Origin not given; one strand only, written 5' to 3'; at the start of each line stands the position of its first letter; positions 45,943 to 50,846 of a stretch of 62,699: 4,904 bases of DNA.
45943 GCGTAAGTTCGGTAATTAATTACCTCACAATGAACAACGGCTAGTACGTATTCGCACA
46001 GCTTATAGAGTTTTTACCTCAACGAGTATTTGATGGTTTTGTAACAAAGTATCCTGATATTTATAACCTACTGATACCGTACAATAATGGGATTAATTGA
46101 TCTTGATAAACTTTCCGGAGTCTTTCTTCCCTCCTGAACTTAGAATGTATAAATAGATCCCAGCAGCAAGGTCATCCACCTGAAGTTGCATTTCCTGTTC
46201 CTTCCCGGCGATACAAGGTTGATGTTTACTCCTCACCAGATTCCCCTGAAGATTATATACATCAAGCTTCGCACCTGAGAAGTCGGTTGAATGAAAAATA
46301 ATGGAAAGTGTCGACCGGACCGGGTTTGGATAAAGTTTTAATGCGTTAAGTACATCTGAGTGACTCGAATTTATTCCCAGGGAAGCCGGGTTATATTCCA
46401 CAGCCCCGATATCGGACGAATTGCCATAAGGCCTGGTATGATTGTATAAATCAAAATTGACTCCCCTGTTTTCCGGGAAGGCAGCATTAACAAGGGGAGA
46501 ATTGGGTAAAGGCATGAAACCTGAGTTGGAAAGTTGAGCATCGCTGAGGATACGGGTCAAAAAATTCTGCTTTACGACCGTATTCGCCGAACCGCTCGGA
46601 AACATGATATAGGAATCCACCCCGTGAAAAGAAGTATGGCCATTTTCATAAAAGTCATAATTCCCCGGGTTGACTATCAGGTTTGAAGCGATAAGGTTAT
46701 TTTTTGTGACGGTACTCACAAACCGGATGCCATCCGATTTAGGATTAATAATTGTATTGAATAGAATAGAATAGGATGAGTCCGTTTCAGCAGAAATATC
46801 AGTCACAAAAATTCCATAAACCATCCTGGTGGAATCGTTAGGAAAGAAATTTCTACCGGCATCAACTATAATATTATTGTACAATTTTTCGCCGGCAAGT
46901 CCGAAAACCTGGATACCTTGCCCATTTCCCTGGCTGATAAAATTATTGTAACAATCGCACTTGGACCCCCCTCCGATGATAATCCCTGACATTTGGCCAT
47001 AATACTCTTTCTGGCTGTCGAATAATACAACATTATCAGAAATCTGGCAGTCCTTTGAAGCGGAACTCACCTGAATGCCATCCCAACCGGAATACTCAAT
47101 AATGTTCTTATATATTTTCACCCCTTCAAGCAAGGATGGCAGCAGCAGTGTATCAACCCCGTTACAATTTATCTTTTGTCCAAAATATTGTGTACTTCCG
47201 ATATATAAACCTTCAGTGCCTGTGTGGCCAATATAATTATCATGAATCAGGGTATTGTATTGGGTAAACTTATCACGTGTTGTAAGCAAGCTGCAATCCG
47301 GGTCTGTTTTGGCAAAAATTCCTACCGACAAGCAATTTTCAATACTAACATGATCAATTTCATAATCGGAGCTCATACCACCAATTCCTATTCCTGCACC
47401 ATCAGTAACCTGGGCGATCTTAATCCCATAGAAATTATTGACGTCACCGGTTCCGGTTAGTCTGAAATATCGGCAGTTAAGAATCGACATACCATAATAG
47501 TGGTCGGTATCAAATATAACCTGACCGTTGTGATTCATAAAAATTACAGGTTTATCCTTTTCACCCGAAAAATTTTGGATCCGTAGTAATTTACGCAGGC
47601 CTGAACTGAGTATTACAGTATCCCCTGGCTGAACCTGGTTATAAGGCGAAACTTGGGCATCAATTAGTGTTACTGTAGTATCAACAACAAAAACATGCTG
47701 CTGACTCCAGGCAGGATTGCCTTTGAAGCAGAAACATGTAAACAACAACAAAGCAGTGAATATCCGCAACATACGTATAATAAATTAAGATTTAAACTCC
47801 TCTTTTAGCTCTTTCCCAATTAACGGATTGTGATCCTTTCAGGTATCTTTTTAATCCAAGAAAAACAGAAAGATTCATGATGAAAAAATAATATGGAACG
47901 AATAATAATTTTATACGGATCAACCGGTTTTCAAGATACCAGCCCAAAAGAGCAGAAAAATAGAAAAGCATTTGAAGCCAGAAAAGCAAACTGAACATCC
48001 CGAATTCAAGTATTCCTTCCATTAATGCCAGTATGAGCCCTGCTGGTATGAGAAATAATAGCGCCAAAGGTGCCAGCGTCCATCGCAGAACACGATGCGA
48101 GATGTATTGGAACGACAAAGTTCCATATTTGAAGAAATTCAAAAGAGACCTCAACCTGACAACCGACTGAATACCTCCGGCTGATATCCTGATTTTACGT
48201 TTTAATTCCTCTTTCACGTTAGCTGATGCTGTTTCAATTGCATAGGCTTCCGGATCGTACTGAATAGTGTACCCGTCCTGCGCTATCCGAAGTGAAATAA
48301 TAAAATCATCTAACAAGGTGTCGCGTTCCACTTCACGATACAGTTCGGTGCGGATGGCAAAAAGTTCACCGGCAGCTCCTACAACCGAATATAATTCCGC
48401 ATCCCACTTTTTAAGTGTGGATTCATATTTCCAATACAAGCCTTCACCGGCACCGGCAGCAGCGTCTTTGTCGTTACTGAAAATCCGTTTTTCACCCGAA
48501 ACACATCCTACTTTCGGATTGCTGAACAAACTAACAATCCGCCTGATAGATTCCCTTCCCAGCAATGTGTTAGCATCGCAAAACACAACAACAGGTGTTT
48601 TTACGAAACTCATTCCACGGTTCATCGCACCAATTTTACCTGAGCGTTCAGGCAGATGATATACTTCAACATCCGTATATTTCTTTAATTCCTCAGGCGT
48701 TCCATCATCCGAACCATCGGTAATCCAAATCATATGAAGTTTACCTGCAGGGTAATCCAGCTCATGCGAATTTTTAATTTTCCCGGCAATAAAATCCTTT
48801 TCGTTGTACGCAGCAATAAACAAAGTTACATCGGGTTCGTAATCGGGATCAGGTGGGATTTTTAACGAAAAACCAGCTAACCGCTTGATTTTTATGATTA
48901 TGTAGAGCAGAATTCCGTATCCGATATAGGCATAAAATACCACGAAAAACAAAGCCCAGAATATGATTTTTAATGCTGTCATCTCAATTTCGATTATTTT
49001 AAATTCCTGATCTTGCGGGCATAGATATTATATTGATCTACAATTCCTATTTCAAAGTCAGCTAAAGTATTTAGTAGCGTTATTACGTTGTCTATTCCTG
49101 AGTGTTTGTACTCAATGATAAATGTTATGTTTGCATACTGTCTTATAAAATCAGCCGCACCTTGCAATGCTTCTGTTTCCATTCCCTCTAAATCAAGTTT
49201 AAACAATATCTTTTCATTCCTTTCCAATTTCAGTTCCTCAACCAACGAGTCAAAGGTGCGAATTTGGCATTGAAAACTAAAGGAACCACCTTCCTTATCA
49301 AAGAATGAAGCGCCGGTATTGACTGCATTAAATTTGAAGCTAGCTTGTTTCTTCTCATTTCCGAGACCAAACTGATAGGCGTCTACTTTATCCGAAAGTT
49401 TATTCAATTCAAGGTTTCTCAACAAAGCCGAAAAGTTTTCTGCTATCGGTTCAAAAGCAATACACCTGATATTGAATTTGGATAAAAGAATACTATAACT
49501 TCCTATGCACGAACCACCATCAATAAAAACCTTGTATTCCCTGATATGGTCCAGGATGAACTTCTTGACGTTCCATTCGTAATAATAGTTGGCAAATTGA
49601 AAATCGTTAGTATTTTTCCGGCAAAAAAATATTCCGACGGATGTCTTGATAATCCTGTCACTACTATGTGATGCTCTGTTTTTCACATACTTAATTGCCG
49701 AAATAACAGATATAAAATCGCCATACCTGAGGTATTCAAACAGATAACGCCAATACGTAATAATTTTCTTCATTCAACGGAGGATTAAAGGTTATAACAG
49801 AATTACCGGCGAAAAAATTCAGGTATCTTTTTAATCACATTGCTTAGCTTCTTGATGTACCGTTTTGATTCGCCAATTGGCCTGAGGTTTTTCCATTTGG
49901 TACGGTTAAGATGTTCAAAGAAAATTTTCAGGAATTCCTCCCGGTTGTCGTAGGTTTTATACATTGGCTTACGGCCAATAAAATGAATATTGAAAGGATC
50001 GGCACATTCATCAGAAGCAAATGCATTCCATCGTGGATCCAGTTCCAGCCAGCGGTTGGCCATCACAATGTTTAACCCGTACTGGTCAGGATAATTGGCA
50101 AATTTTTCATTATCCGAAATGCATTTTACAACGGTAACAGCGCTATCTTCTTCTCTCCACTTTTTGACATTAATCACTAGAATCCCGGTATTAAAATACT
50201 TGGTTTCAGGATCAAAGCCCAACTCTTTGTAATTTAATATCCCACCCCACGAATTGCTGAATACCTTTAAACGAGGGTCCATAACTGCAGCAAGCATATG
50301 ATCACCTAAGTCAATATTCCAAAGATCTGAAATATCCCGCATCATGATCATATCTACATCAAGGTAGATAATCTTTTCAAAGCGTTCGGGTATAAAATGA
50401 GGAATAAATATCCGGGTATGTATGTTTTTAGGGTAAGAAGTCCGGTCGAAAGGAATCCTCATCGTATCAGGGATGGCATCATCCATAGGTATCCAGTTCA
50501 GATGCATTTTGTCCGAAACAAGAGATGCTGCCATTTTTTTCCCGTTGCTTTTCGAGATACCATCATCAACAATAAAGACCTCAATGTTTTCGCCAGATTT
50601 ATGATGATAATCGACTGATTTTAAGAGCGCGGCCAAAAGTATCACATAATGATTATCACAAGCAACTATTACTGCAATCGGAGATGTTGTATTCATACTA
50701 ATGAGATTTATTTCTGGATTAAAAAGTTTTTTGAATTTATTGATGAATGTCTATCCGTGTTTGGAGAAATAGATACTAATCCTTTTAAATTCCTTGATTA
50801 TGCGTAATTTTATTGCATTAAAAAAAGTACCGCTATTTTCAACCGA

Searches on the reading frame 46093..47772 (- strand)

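Call 97: search_protein_families(library=pfam, proteins=[window:46093-47772:-], max_evalue=0.00001)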
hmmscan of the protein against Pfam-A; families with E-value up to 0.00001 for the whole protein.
window:46093-47772:- (559 aa): 2 families
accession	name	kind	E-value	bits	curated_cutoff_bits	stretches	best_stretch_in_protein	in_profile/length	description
PF18962.6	Por_Secre_tail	-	1.3e-10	41.9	27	1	480-556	1-74/75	Secretion system C-terminal sorting domain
PF13229.12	Beta_helix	-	8.5e-09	35.7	25.9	1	218-380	11-148/158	Right handed beta helix region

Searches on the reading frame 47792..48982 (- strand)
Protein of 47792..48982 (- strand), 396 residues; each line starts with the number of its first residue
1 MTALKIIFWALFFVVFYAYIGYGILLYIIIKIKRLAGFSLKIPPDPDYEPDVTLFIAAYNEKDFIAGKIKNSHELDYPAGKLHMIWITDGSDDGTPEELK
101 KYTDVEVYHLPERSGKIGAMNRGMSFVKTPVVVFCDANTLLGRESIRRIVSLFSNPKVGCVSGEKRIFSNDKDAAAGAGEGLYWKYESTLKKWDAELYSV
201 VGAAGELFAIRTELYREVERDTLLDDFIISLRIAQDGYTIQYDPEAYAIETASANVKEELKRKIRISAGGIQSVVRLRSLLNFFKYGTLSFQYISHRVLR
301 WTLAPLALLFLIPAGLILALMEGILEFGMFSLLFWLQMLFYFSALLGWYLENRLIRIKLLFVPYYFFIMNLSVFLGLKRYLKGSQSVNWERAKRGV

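Call 97: search_protein_families(library=pfam, proteins=[window:47792-48982:-], max_evalue=0.00001)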
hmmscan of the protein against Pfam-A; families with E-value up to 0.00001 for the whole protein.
window:47792-48982:- (396 aa): 4 families
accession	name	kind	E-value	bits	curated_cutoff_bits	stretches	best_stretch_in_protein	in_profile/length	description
PF00535.33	Glycos_transf_2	-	4.9e-20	72.6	23.3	1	54-217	2-166/168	Glycosyl transferase family 2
PF13641.12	Glyco_tranf_2_3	-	1.9e-19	71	27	1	50-265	1-226/230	Glycosyltransferase like family 2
PF13632.12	Glyco_trans_2_3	-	1.8e-12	48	27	1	132-342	2-195/198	Glycosyl transferase family group 2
PF13506.12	Glyco_transf_21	-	6.3e-07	29.5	21.7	1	115-265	17-171/174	Glycosyl transferase family 21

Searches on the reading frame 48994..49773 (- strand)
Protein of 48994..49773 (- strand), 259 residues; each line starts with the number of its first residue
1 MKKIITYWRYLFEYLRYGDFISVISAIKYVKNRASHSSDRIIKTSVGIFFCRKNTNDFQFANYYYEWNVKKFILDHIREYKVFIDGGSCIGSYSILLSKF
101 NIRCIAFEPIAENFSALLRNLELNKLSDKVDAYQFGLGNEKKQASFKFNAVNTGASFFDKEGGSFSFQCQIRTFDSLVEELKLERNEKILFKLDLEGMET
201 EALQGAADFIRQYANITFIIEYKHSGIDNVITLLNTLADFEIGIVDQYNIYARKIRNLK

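Call 97: search_protein_families(library=pfam, proteins=[window:48994-49773:-], max_evalue=0.00001)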
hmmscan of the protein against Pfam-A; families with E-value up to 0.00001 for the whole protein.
window:48994-49773:- (259 aa): 2 families
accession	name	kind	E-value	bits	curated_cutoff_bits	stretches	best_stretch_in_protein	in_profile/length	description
PF05050.19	Methyltransf_21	-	6e-10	39.9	22.7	1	103-232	25-164/173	Methyltransferase FkbM domain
PF05575.17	V_cholerae_RfbT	-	6e-06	26.2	27.9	1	52-223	51-227/286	Vibrio cholerae RfbT protein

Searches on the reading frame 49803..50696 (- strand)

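Call 97: search_protein_families(library=pfam, proteins=[window:49803-50696:-], max_evalue=0.00001)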
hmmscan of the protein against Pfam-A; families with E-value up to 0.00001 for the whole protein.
window:49803-50696:- (297 aa): 2 families
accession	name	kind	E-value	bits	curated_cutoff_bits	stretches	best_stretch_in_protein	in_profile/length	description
PF01501.26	Glyco_transf_8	-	1.7e-38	133.1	24.3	1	9-230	2-222/253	Glycosyl transferase family 8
PF18404.7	Glyco_transf_24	-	3.8e-06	27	25.7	1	11-137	6-127/268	Glucosyltransferase 24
